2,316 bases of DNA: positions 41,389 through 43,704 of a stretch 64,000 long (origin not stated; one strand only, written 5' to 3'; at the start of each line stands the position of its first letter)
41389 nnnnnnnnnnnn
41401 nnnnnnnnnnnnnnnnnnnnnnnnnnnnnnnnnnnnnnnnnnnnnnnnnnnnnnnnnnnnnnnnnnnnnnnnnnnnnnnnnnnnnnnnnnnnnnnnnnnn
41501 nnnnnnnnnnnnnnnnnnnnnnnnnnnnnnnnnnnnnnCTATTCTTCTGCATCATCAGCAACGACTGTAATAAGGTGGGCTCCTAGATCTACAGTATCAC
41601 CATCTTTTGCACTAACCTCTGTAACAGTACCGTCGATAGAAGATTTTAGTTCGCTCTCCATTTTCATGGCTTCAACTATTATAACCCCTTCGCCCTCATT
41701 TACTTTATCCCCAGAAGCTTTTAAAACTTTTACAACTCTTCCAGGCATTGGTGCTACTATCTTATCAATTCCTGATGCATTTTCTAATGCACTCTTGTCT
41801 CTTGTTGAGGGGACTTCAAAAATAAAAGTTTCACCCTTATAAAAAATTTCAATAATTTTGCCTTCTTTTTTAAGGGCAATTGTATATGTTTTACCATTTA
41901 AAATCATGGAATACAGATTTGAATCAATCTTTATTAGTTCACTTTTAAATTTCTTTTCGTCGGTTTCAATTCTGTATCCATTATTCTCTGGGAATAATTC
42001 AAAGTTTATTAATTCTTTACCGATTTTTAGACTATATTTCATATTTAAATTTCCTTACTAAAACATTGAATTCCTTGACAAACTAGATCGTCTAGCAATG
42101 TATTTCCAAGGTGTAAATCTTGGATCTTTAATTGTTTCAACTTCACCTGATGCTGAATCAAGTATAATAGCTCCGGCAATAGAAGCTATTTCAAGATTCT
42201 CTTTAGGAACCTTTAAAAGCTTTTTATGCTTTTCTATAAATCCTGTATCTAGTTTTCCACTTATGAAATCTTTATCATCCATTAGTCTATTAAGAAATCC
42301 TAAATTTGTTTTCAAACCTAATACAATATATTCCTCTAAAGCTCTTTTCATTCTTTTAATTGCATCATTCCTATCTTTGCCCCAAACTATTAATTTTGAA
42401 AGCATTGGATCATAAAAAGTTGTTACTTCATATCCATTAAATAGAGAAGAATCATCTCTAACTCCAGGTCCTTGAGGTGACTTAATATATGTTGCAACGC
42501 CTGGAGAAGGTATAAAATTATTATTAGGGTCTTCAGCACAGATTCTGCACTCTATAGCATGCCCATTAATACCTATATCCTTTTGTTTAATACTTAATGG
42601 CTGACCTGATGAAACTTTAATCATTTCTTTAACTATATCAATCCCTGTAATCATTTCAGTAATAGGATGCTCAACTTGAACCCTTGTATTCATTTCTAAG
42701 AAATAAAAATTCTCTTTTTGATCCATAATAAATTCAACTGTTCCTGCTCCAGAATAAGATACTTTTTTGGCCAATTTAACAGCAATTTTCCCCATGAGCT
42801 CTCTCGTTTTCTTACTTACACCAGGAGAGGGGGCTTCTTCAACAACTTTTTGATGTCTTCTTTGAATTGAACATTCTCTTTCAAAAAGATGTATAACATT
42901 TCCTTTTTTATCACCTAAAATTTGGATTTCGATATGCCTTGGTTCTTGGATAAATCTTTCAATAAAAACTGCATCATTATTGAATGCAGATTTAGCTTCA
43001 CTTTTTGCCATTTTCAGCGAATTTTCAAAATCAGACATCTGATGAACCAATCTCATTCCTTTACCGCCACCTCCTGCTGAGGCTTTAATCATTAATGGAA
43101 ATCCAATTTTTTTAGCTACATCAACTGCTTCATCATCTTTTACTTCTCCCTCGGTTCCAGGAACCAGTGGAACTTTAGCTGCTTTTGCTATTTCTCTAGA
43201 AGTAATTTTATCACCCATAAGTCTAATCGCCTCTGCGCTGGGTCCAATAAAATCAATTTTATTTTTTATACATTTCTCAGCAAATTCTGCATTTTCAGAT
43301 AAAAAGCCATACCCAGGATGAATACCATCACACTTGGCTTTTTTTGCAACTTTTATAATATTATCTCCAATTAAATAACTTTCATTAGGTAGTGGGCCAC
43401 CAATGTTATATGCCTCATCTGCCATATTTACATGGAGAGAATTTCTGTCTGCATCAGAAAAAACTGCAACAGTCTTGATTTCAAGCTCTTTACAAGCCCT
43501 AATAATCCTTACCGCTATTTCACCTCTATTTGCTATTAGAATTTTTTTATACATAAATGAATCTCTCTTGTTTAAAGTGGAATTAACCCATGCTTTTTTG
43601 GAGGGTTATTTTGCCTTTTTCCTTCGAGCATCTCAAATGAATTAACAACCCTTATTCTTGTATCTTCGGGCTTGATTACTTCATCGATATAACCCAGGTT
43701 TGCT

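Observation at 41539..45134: Archaeal-type three-ORF acyl-CoA carboxylase (pccB - biotin carboxylase - BT/BCCP) with a genuine split inside the PccA-equivalent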

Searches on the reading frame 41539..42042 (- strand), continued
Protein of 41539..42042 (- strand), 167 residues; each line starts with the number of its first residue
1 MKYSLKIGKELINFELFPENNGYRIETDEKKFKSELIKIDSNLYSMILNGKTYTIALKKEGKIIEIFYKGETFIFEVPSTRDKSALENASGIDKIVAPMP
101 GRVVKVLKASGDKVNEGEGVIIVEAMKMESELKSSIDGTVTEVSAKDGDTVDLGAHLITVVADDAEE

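Call 78: search_protein_families(library=pfam, proteins=[P0036, P0047, P0072], max_evalue=10)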
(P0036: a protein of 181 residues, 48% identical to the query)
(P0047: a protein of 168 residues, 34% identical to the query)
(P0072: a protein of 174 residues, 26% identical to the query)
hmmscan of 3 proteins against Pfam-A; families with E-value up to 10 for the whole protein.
P0036 (181 aa): 10 families
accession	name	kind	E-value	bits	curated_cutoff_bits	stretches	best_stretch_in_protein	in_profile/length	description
PF00364.28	Biotin_lipoyl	-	9.8e-19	67.4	22.1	1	111-177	2-73/73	Biotin-requiring enzyme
PF13533.13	Biotin_lipoyl_2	-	8.2e-10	38.7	29.8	2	148-177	2-31/32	Biotin-lipoyl like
PF13437.12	HlyD_3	-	2e-06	28.9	22.2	1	149-180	2-33/106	HlyD family secretion protein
PF01597.25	GCV_H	-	7e-06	26.4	22.2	1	104-163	17-77/122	Glycine cleavage H-protein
PF18140.6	PCC_BT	-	3.3e-05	24.5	23.5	1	20-99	37-117/126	Propionyl-coenzyme A carboxylase BT domain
PF16576.10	HlyD_D23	-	0.0022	17.7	30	1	144-177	106-139/214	Barrel-sandwich domain of CusB or HlyD membrane-fusion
PF02749.22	QRPTase_N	-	0.0088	16.7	27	1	107-142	27-62/82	Quinolinate phosphoribosyl transferase, N-terminal domain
PF03633.20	Glyco_hydro_65C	-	0.085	13.1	22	1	59-90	31-61/62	Glycosyl hydrolase family 65, C-terminal domain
PF24842.1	UFD1_N2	-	0.12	12.9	37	0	20-54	41-75/76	Ubiquitin fusion degradation protein UFD1, N-terminal subdomain 2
PF03793.24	PASTA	-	1.6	9.2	23.2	1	146-176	29-60/64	PASTA domain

P0047 (168 aa): 11 families
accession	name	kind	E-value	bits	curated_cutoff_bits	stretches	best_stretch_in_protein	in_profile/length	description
PF00364.28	Biotin_lipoyl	-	2.6e-17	62.8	22.1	1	102-167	3-73/73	Biotin-requiring enzyme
PF13533.13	Biotin_lipoyl_2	-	1.2e-05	25.5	29.8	1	101-125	2-26/32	Biotin-lipoyl like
PF17996.7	CE2_N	-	0.0015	19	27.9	1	3-52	22-72/108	Carbohydrate esterase 2 N-terminal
PF13437.12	HlyD_3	-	0.0059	17.8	22.2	1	102-143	2-44/106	HlyD family secretion protein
PF16576.10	HlyD_D23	-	0.03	14.1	30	1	91-133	100-142/214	Barrel-sandwich domain of CusB or HlyD membrane-fusion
PF07831.19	PYNP_C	-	0.052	13.6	27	1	112-136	35-59/75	Pyrimidine nucleoside phosphorylase C-terminal domain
PF00358.26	PTS_EIIA_1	-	0.059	13.5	27.2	1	106-138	79-111/127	phosphoenolpyruvate-dependent sugar phosphotransferase system, EIIA 1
PF03793.24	PASTA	-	0.084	13.3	23.2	1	103-130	33-61/64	PASTA domain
PF11866.13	DUF3386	-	0.11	12.4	25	1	115-148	91-124/211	Protein of unknown function (DUF3386)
PF18140.6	PCC_BT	-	0.21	12.2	23.5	1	4-81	37-112/126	Propionyl-coenzyme A carboxylase BT domain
PF13269.11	DUF4060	-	0.48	11.1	21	1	42-63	35-56/74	Protein of unknown function (DUF4060)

P0072 (174 aa): 12 families
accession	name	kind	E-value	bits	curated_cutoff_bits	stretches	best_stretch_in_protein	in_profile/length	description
PF00364.28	Biotin_lipoyl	-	3.8e-16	59.1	22.1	1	107-172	3-73/73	Biotin-requiring enzyme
PF13533.13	Biotin_lipoyl_2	-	2.2e-06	27.8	29.8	2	144-173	3-32/32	Biotin-lipoyl like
PF13437.12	HlyD_3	-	2.7e-06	28.5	22.2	2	107-137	2-32/106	HlyD family secretion protein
PF01597.25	GCV_H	-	4.7e-05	23.7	22.2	1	111-155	29-74/122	Glycine cleavage H-protein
PF16576.10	HlyD_D23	-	6.5e-05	22.7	30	2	141-173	108-140/214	Barrel-sandwich domain of CusB or HlyD membrane-fusion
PF13375.12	RnfC_N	-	0.0027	18.1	25.6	1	120-157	46-82/101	RnfC Barrel sandwich hybrid domain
PF02749.22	QRPTase_N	-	0.0063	17.1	27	1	150-174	38-62/82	Quinolinate phosphoribosyl transferase, N-terminal domain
PF03831.20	YjdM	-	0.061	13.6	23.2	1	121-153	4-36/69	PhnA domain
PF03793.24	PASTA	-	0.1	13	23.2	1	104-134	32-60/64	PASTA domain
PF05896.17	NQRA_N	-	0.12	13.1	25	1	116-156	40-79/94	NqrA N-terminal barrel-sandwich hybrid domain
PF13861.12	FLgD_tudor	-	0.38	11.4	26.9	1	13-85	8-39/58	FlgD Tudor-like domain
PF09891.15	DUF2118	-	0.75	10.2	20.5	1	110-158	85-134/149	Uncharacterized protein conserved in archaea (DUF2118)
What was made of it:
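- On BT (BC-CT interaction) domain, Pfam PCC_BT PF18140: The relative P0036 scores 24.5 bits (call 78).
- PCC_BT barrel positions are matched weakly here and significantly in the relative P0036 (call 78).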

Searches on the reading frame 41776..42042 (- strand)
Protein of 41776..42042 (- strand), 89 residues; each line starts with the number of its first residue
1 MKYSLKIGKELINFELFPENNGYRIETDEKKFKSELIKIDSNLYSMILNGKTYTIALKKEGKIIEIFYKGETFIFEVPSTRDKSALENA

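Call 78: search_protein_families(library=pfam, proteins=[window:41776-42042:-], max_evalue=10)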
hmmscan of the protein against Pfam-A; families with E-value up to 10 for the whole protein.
seq(89 aa): 1 family
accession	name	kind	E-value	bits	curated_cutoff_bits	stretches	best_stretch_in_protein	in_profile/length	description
PF18140.6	PCC_BT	-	0.044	14.4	23.5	1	9-82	42-116/126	Propionyl-coenzyme A carboxylase BT domain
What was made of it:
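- Pfam PCC_BT is below its threshold for this protein, 14.4 against 23.5 bits (call 78).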

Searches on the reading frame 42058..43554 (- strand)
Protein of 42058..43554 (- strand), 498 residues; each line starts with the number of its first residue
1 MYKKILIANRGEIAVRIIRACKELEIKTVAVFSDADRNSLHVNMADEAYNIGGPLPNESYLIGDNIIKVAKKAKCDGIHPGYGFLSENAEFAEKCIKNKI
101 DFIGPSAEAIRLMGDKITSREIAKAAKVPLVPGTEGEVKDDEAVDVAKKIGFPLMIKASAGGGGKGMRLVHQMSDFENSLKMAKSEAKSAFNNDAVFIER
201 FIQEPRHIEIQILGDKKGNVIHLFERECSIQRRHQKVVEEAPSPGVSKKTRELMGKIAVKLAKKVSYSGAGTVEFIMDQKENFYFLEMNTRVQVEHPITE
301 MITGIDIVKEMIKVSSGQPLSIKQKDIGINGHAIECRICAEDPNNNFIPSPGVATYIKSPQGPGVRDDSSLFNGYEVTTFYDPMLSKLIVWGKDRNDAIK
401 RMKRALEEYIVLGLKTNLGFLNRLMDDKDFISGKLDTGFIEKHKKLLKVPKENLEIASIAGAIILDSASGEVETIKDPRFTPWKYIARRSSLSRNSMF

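Call 5: search_protein_families(library=pfam, proteins=[window:42058-43554:-])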
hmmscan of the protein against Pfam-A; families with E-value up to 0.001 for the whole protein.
window:42058-43554:- (498 aa): 8 families
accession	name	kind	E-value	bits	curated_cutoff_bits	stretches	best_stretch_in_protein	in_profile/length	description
PF02786.22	CPSase_L_D2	-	3.3e-80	269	19.8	1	115-322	1-210/211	Carbamoyl-phosphate synthase L chain, ATP binding domain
PF00289.28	Biotin_carb_N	-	1.4e-47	161.2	25.5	1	1-110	1-110/110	Biotin carboxylase, N-terminal domain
PF02785.25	Biotin_carb_C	-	7e-40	135.9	32.4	1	335-441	1-107/108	Biotin carboxylase C-terminal domain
PF07478.18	Dala_Dala_lig_C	-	2.6e-12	47.1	24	1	135-290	20-174/204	D-ala D-ala ligase C-terminus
PF02222.28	ATP-grasp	-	1e-10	42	27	1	140-292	19-163/179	ATP-grasp domain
PF08443.16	RimK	-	5.5e-08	33.1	21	1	132-313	19-186/188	RimK-like ATP-grasp domain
PF02655.19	ATP-grasp_3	-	1.3e-05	25.8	23.2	1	119-293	8-158/160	ATP-grasp domain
PF14397.11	ATPgrasp_ST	-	0.00076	19.2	31.4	0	108-204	14-122/278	Sugar-transfer associated ATP-grasp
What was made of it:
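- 42211..43554 (-): Biotin carboxylase catalytic part (residues 1-448) of the 498-aa BC subunit. Pfam Biotin_carb_N, CPSase_L_D2 and Biotin_carb_C cover residues 1-441 (call 5).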

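Call 6: search_protein_families(library=ncbifam, proteins=[window:42058-43554:-])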
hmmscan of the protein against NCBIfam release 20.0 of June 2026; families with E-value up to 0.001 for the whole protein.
window:42058-43554:- (498 aa): 42 families (the best 25 are shown)
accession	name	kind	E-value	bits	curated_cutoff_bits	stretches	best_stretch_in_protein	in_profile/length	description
NF006406.0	PRK08654.1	equivalog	6e-206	684.8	739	1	1-448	1-448/499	acetyl-CoA carboxylase biotin carboxylase subunit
NF006367.0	PRK08591.1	subfamily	9e-206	683.9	597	1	1-445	1-446/451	acetyl-CoA carboxylase biotin carboxylase subunit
TIGR00514.1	accC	equivalog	6.5e-201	668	626.5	1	1-445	1-446/449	acetyl-CoA carboxylase biotin carboxylase subunit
NF009554.0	PRK12999.1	equivalog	1.2e-195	652.6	965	1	2-455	5-467/1147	pyruvate carboxylase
NF004085.0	PRK05586.1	equivalog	2.6e-194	646.2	723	1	1-443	1-444/448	acetyl-CoA carboxylase biotin carboxylase subunit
NF005525.0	PRK07178.1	equivalog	5.7e-182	605.5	768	1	1-463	1-465/471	acetyl-CoA carboxylase biotin carboxylase subunit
NF009471.0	PRK12833.1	equivalog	6.2e-182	605.3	686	1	3-444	6-448/467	acetyl-CoA carboxylase biotin carboxylase subunit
TIGR01235.1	pyruv_carbox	equivalog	3e-179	598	1114.45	1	4-452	1-460/1143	pyruvate carboxylase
TIGR02712.1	urea_carbox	equivalog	8.8e-169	563.6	1303.85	1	2-445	1-444/1201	urea carboxylase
NF006287.0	PRK08463.1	equivalog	1.5e-167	558.2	775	1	1-449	1-451/479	acetyl-CoA carboxylase subunit A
NF006286.0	PRK08462.1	equivalog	6.8e-167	555.8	740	1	3-443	5-444/445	acetyl-CoA carboxylase biotin carboxylase subunit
TIGR01369.1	CPSaseII_lrg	equivalog_domain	8.7e-21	73.3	1027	1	62-324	617-873/1052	carbamoyl-phosphate synthase (glutamine-hydrolyzing) large subunit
NF003671.0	PRK05294.1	equivalog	2.6e-19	68.4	599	1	63-323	615-869/1058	carbamoyl-phosphate synthase large subunit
NF053643.1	Ddl_archaea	equivalog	1.6e-17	63.6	500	1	32-318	27-298/367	putative pseudomurein biosynthesis ATP-grasp protein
TIGR01205.1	D_ala_D_alaTIGR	subfamily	4.3e-16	58.8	245.65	1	99-290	90-285/318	D-alanine--D-alanine ligase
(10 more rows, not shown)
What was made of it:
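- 42211..43554 (-): NCBIfam accC TIGR00514 scores 668 bits, above its cut-off (call 6).
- On Biotin-dependent acyl-CoA carboxylase (BC + BCCP + acyl-CoA CT): TIGR00514 scores 668 bits against a cut-off of 626.5 (call 6).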

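Call 11: search_solved_structures(query=window:42058-43554:-, max_evalue=1e-50, show_alignments=0)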
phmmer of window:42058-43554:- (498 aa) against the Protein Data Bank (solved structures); distinct sequences matched with E-value up to 1e-50: 76 (the best 60 are shown).
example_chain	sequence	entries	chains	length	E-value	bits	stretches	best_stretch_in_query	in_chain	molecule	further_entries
9eb7_A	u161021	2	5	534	4.4e-163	546.7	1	2-456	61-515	Biotin carboxylase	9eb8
8j4z_E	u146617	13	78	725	2.8e-155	521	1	3-485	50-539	Methylcrotonoyl-CoA carboxylase subunit alpha, mitochondrial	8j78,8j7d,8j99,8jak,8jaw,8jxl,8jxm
8hz5_A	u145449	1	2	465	2.6e-154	517.8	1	1-447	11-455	Biotin carboxylase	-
9zvm_C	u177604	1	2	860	9.7e-153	512.6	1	4-458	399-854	Maltodextrin-binding protein,Biotin carboxylase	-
2gpw_A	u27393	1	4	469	1.8e-151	508.4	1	2-443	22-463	Biotin carboxylase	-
3jzf_A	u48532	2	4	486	2.5e-151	507.9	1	2-447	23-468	Biotin carboxylase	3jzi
4mv1_A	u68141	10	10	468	2.7e-151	507.8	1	1-443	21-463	Biotin carboxylase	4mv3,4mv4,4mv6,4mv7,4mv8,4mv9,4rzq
1bnc_A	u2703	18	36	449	4e-151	507.2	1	2-443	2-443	BIOTIN CARBOXYLASE | ACETYL-COA CARBOXYLASE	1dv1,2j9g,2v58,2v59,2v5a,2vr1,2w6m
3rup_A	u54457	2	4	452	4.1e-151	507.2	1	2-443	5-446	Biotin carboxylase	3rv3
6oi9_A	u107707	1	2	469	4.7e-151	507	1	2-443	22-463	Biotin carboxylase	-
8uxz_C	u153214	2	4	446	5.3e-151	506.9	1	2-443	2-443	Biotin carboxylase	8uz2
3g8c_A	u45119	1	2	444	6.9e-151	506.5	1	2-442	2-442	Biotin carboxylase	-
1dv2_A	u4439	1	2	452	1.5e-150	505.4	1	2-443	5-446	BIOTIN CARBOXYLASE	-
9wkr_A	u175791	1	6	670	1.5e-150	505.4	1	2-441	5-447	Propionyl-CoA carboxylase alpha chain, mitochondrial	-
8zuy_A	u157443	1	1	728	1.9e-150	505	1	2-441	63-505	Propionyl-CoA carboxylase alpha chain, mitochondrial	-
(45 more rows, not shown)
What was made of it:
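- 42211..43554 (-): E. coli BC 1bnc aligns over 2-443 (call 11).
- BC alone aligns to P. aeruginosa MCC alpha up to residue 504 (call 11).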

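Call 13: find_related_loci(query=window:42058-43554:-, collection=genome_contigs, flank=4000)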
Query window:42058-43554:- (498 aa) in genome_contigs; peptide patterns used: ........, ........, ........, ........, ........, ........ (x = any residue, [..] = any of these).
107 stretches matched a pattern; 76 encode a relative of the query (tblastn E <= 1e-3); 76 distinct loci.
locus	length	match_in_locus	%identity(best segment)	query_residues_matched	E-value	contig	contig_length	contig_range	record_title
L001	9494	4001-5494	98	1-498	0e+0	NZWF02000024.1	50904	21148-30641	MAG: bacterium isolate NAT53 30675, whole genome shotgun sequence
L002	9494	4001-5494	89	1-498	0e+0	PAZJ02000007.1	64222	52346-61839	MAG: bacterium isolate SP78 67060, whole genome shotgun sequence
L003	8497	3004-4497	89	1-498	0e+0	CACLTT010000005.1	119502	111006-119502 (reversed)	uncultured Candidatus Hydrogenedens sp. isolate AG-470-J09 genome assembly, contig: AG-470-J09_AG-470-J09_NODE_5, whole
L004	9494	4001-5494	88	1-498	0e+0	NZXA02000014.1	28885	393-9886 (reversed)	MAG: bacterium isolate NAT430 29590, whole genome shotgun sequence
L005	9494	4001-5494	89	1-498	0e+0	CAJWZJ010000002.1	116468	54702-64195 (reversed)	TPA_asm: uncultured bacterium isolate ERR599130_bin.109_MetaBAT_v2.12.1_MAG genome assembly, contig: NODE_43_length_1164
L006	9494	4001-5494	89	1-498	0e+0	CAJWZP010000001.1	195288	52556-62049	TPA_asm: uncultured bacterium isolate ERR599139_bin.32_MetaBAT_v2.12.1_MAG genome assembly, contig: NODE_13_length_19528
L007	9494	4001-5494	85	1-498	0e+0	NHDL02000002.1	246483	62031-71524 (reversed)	MAG: Deltaproteobacteria bacterium TMED58 46436, whole genome shotgun sequence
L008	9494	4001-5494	84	1-498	0e+0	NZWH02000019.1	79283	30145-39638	MAG: bacterium isolate NAT510 81745, whole genome shotgun sequence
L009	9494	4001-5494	85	1-498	0e+0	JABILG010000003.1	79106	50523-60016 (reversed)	MAG: bacterium isolate SI054_bin67 k141_1019608, whole genome shotgun sequence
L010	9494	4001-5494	84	1-498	0e+0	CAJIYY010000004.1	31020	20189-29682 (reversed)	MAG: Candidatus Dadabacteria bacterium UBA1144 isolate FRAM18_bin347 genome assembly, contig: FRAM18_bin347-4, whole gen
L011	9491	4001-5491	80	1-497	0e+0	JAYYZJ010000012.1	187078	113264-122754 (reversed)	MAG: Thermodesulfobacteriota bacterium isolate XB_MAG1157 DB_MAG1157_0012, whole genome shotgun sequence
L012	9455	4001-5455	80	1-485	0e+0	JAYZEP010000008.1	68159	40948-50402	MAG: Thermodesulfobacteriota bacterium isolate XB_MAG145 DB_MAG145_0008, whole genome shotgun sequence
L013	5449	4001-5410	81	1-470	0e+0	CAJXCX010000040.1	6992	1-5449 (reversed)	MAG TPA_asm: uncultured Spirochaetales bacterium isolate ERR598946_bin.71_MetaBAT_v2.12.1_MAG genome assembly, contig: N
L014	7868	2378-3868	66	1-497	0e+0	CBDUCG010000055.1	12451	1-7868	MAG TPA_asm: uncultured bacterium isolate ERR2431957_concoct_61 genome assembly, contig: ERZ23878503.1456, whole genome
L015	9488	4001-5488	66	1-497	0e+0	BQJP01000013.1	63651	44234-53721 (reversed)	MAG: Thermodesulfobacteriota bacterium DHS20C13 DNA, sequence013, whole genome shotgun sequence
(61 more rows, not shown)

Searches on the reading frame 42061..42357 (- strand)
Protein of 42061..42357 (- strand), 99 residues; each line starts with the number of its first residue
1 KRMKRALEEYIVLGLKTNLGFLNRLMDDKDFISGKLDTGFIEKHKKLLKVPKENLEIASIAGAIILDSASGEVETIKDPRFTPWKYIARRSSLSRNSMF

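Call 73: predict_structure(protein=window:42061-42357:-)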
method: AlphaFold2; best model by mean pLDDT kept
length: 99 residues; sequences in the alignment: 1
mean_pLDDT: 47.5   pTM: 0.34
mean pLDDT of the five models: 47.5, 43.3, 42.0, 41.6, 39.6
residues with pLDDT >= 90: 0; 70-90: 0; 50-70: 29; < 50: 70
segments of 3 or more residues with pLDDT < 50: 1-19, 50-61, 63-99
pLDDT, mean of each block of 10 residues (from residue 1): 44 47 60 56 54 41 46 45 46 36
secondary structure, 60 per line:
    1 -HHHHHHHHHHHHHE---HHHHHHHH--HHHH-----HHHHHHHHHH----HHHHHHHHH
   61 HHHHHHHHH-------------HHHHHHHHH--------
elements in order: H2-14 H19-26 H29-32 H38-47 H52-69 H83-91
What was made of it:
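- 42058..42210 (-): C-terminal tail of the BC subunit (residues ~449-498, plus the stop codon). It holds a small-hydrophobic helix (K451-A468, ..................), a variable loop, and a conserved hook-like W483-K-x3-R488 motif. I read this as the helix and hook of a BT domain. A low-confidence single-sequence AF2 model gives helices at 451-468 and 482-490 (call 73).
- Single-sequence AF2 of the BC tail is low confidence, pLDDT 47.5 (call 73).
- Tried and rejected: Single-sequence AF2 of the BC tail gave pLDDT 47.5 (call 73).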
